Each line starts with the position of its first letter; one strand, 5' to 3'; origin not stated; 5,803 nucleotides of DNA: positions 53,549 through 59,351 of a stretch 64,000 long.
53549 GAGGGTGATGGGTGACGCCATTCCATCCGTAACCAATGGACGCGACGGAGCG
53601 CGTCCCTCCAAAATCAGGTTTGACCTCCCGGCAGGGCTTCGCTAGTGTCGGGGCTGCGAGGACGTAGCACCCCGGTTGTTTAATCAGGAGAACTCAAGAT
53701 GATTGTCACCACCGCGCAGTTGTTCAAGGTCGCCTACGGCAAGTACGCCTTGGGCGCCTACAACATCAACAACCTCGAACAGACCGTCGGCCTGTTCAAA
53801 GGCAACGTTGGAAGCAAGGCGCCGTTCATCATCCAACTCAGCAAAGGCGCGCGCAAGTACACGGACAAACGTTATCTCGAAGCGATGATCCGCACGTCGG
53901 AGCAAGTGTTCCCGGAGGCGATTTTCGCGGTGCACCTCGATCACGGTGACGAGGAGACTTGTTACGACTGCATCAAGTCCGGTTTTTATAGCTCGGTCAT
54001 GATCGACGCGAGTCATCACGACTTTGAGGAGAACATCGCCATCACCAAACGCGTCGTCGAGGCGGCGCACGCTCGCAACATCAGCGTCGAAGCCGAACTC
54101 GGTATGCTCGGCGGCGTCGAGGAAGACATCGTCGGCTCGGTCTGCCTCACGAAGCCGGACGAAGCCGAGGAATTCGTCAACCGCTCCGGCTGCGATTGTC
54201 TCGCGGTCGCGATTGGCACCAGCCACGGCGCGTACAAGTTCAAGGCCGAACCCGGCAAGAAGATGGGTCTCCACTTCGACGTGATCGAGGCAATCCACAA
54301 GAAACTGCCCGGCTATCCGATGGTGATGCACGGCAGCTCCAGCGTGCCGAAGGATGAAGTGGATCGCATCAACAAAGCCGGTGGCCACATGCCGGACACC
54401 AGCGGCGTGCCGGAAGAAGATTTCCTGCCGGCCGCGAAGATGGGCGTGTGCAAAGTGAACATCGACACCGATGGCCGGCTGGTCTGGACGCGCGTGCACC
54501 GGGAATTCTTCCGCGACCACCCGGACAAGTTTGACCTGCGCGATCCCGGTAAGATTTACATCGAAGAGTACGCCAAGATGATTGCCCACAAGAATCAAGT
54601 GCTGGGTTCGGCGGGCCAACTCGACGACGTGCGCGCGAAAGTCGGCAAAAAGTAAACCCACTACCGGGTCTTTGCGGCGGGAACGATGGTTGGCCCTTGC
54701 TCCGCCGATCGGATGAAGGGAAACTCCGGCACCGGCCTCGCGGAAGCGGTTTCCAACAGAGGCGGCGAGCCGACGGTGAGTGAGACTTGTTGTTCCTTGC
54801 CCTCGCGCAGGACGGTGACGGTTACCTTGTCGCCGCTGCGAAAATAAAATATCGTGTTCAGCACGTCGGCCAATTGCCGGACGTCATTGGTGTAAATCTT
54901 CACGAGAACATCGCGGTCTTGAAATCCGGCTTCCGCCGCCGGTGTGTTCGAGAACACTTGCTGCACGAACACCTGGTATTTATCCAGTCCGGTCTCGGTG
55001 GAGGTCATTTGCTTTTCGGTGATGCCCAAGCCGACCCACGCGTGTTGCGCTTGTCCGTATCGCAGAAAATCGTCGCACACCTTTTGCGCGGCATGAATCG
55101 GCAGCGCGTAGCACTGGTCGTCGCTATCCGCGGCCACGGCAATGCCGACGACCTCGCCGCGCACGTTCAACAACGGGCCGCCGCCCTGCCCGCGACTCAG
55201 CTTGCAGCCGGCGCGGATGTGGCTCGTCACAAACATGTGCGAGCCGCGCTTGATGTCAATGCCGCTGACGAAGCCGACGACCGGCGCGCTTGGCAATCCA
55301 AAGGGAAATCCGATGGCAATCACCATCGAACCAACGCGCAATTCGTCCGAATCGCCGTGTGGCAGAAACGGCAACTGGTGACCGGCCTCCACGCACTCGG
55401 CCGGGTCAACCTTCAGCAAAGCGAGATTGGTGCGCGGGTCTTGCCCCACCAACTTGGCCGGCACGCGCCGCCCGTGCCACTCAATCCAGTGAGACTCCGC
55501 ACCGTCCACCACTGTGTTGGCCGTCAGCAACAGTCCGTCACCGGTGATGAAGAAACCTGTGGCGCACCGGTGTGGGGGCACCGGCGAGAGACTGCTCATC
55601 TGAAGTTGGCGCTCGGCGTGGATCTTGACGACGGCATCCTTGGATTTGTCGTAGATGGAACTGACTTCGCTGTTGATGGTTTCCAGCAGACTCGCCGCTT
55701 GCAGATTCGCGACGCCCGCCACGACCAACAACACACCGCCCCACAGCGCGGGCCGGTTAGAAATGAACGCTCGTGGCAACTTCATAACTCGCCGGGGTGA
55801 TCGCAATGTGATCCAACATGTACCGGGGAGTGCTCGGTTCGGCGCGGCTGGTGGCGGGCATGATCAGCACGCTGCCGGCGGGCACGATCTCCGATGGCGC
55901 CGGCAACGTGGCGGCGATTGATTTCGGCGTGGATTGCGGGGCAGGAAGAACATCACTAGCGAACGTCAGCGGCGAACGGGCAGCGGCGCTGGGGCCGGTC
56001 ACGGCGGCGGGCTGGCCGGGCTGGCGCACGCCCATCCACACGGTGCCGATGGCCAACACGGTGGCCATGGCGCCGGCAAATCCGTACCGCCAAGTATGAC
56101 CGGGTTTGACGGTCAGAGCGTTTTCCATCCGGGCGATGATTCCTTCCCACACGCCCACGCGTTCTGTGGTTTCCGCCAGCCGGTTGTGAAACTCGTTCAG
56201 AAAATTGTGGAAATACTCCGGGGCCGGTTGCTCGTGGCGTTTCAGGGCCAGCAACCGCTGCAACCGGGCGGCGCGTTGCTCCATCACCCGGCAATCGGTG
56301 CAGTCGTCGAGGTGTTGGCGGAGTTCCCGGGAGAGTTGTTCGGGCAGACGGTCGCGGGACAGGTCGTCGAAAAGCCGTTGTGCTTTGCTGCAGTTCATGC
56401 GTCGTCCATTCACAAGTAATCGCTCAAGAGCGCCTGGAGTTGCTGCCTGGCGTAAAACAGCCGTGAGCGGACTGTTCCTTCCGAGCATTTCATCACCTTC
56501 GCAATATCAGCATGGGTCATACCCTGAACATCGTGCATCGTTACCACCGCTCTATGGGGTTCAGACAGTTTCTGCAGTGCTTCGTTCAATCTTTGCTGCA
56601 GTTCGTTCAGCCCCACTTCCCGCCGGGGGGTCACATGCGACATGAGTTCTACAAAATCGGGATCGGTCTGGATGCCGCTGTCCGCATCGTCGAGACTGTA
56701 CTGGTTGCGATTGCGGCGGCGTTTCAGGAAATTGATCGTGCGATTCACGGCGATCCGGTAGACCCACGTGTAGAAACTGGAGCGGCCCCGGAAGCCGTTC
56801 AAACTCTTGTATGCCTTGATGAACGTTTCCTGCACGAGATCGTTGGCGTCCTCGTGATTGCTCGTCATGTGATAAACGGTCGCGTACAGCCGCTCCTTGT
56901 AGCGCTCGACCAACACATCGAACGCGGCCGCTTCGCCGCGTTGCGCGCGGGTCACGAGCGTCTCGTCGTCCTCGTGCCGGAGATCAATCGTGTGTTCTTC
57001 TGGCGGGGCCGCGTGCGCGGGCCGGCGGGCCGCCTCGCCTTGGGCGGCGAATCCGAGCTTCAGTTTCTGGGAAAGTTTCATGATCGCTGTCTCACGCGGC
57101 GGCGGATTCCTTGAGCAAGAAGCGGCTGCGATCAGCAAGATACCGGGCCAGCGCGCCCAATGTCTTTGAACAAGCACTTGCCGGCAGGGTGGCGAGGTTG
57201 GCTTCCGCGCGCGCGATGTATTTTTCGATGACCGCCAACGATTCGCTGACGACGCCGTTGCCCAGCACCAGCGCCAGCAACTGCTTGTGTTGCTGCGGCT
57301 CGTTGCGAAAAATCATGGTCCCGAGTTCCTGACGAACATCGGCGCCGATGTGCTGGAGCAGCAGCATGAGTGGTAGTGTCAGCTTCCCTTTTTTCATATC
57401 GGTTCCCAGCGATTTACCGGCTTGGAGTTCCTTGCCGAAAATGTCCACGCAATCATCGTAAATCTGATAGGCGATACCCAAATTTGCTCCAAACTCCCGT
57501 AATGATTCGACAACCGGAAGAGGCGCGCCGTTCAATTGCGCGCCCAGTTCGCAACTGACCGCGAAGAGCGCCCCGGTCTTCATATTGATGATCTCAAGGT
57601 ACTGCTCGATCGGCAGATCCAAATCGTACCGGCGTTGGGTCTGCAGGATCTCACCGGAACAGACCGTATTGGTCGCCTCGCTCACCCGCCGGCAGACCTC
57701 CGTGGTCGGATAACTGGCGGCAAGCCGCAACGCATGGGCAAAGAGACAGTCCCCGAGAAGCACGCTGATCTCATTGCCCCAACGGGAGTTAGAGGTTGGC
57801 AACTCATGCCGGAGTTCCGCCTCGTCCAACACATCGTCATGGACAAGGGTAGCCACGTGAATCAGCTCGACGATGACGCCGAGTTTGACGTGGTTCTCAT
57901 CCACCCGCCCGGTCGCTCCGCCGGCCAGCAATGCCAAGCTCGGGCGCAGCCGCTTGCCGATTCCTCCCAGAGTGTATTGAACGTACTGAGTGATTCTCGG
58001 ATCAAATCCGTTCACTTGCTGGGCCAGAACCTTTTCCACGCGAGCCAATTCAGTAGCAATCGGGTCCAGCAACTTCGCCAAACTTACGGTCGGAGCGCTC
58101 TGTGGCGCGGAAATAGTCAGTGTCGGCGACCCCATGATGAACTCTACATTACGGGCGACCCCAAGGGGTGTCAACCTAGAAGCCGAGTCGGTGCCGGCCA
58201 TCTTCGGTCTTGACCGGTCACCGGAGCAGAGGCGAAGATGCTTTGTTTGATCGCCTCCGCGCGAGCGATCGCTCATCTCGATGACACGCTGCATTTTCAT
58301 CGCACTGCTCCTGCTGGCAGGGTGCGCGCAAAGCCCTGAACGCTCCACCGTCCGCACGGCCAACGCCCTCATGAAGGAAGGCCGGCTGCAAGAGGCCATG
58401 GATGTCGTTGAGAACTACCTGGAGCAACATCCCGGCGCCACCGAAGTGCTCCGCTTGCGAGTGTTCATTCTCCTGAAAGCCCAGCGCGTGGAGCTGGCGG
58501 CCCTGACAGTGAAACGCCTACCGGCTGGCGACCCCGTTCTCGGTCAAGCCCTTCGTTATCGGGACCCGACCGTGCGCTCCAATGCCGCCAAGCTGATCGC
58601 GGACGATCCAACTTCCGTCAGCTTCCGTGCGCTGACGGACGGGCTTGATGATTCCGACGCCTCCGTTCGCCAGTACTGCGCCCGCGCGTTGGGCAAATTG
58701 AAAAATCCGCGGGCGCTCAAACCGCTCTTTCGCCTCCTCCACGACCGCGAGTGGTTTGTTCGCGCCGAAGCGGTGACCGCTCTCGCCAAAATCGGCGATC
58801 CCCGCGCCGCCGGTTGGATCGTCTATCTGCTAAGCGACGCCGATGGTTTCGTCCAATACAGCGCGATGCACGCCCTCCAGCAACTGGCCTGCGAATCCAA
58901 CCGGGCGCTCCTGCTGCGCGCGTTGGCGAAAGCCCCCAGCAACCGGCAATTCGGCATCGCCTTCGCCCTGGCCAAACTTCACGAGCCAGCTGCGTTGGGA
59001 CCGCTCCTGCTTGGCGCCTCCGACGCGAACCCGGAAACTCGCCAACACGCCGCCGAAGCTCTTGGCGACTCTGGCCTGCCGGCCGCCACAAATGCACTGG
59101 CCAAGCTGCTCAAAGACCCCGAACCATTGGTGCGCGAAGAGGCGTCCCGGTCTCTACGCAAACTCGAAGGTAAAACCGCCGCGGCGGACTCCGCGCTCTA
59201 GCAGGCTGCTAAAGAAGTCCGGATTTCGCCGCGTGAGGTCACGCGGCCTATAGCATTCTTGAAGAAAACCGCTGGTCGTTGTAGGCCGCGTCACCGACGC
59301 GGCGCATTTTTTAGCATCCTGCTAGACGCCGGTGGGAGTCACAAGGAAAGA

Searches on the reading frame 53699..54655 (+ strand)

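Call 31: search_protein_families(library=pfam, proteins=[window:53699-54655:+], max_evalue=0.00001)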
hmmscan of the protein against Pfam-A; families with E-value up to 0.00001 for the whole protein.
window:53699-54655:+ (318 aa): 1 family
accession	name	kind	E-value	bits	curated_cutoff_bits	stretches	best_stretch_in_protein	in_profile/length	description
PF01116.26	F_bP_aldolase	-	4.6e-81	272.8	25.5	1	4-307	2-277/277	Fructose-bisphosphate aldolase class-II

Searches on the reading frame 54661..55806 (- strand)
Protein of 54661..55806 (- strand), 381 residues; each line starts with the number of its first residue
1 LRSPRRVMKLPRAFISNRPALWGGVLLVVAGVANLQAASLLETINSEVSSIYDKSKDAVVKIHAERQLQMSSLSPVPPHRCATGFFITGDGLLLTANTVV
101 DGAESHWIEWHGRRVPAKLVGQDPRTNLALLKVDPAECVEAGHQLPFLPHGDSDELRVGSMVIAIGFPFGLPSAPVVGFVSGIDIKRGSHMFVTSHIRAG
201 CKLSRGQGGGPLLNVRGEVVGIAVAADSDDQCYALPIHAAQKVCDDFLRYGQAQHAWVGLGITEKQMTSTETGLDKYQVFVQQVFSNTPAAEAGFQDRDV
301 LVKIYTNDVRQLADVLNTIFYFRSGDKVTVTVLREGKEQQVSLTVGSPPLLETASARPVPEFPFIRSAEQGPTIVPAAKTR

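Call 31: search_protein_families(library=pfam, proteins=[window:54661-55806:-], max_evalue=0.00001)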
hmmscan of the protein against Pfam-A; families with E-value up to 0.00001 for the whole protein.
window:54661-55806:- (381 aa): 2 families
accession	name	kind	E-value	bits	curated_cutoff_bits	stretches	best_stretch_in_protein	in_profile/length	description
PF13365.12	Trypsin_2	-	8.5e-24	85.4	27.6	1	82-222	1-144/144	Trypsin-like peptidase domain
PF13180.12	PDZ_2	-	7.6e-13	49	27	1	261-345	4-80/80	PDZ domain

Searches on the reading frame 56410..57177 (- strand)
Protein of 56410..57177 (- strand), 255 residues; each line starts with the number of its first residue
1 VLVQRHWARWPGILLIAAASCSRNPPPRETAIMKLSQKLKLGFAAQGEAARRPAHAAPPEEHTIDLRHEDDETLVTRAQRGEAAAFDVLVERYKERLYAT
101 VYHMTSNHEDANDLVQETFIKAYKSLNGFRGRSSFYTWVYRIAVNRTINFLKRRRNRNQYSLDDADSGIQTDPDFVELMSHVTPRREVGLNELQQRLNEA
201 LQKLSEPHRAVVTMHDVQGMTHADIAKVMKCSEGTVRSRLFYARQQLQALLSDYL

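Call 31: search_protein_families(library=pfam, proteins=[window:56410-57177:-], max_evalue=0.00001)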
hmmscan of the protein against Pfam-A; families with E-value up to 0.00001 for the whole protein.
window:56410-57177:- (255 aa): 4 families
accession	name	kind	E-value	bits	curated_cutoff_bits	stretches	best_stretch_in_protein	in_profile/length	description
PF04542.20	Sigma70_r2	-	3.3e-20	72.1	24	1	89-156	1-70/71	Sigma-70 region 2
PF08281.18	Sigma70_r4_2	-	4.2e-16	58.8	25.7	1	195-247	2-54/54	Sigma-70, region 4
PF04545.22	Sigma70_r4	-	1e-12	47.8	24.1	1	200-248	1-49/50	Sigma-70, region 4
PF07638.17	Sigma70_ECF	-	2.7e-10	40.9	21.1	1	74-251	7-183/185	ECF sigma factor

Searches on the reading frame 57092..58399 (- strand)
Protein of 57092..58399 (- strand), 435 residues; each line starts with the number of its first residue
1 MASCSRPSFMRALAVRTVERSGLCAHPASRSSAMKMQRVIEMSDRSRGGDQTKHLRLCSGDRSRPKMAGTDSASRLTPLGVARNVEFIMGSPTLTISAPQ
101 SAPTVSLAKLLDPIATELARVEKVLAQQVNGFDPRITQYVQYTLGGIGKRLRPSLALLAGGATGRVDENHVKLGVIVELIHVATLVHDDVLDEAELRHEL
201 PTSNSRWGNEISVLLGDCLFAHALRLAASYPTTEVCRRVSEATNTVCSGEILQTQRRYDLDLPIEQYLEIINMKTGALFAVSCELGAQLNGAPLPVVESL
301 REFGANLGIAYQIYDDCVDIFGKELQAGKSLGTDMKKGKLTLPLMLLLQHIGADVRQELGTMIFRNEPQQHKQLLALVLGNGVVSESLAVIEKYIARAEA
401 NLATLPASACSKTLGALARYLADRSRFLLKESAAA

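Call 29: find_encoding_contigs(protein=window:57092-58399:-, flank=10000, max_places=1)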
Protein window:57092-58399:- (435 aa): no gene with exactly this product is on record in the collection.

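Call 31: search_protein_families(library=pfam, proteins=[window:57092-58399:-], max_evalue=0.00001)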
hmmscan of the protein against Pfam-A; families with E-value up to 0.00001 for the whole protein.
window:57092-58399:- (435 aa): 1 family
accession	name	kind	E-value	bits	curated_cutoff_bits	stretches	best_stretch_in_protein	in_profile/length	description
PF00348.22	polyprenyl_synt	-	1.4e-62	211.6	27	1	135-372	3-242/251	Polyprenyl synthetase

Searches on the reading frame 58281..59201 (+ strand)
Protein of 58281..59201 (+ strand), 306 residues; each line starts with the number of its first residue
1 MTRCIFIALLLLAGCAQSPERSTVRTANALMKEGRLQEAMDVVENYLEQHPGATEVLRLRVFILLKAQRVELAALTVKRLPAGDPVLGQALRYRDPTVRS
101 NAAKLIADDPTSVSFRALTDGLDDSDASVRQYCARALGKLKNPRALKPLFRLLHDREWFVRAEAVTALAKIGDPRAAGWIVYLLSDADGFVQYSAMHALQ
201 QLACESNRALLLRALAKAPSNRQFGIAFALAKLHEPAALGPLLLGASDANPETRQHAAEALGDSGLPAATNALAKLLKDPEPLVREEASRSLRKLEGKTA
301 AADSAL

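Call 31: search_protein_families(library=pfam, proteins=[window:58281-59201:+], max_evalue=0.00001)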
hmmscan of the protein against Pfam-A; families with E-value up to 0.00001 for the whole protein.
window:58281-59201:+ (306 aa): 6 families
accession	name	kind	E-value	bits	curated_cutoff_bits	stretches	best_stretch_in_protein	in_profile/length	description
PF13646.12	HEAT_2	-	3.9e-48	162.1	27.7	4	117-200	3-88/88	HEAT repeats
PF02985.28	HEAT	-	3.5e-22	76.8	23.5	0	146-172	2-28/31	HEAT repeat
PF03130.22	HEAT_PBS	-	2.1e-13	49.7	20.9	0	160-177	1-18/27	PBS lyase HEAT-like repeat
PF13513.12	HEAT_EZ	-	2.6e-12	47.4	27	0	229-262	20-53/55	HEAT-like repeat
PF12717.13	Cnd1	-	1.3e-08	35.5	26.4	0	146-209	23-92/162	non-SMC mitotic condensation complex subunit 1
PF21581.3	SCD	-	5e-07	30.4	27.5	0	124-171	2-57/75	Stromalin conservative domain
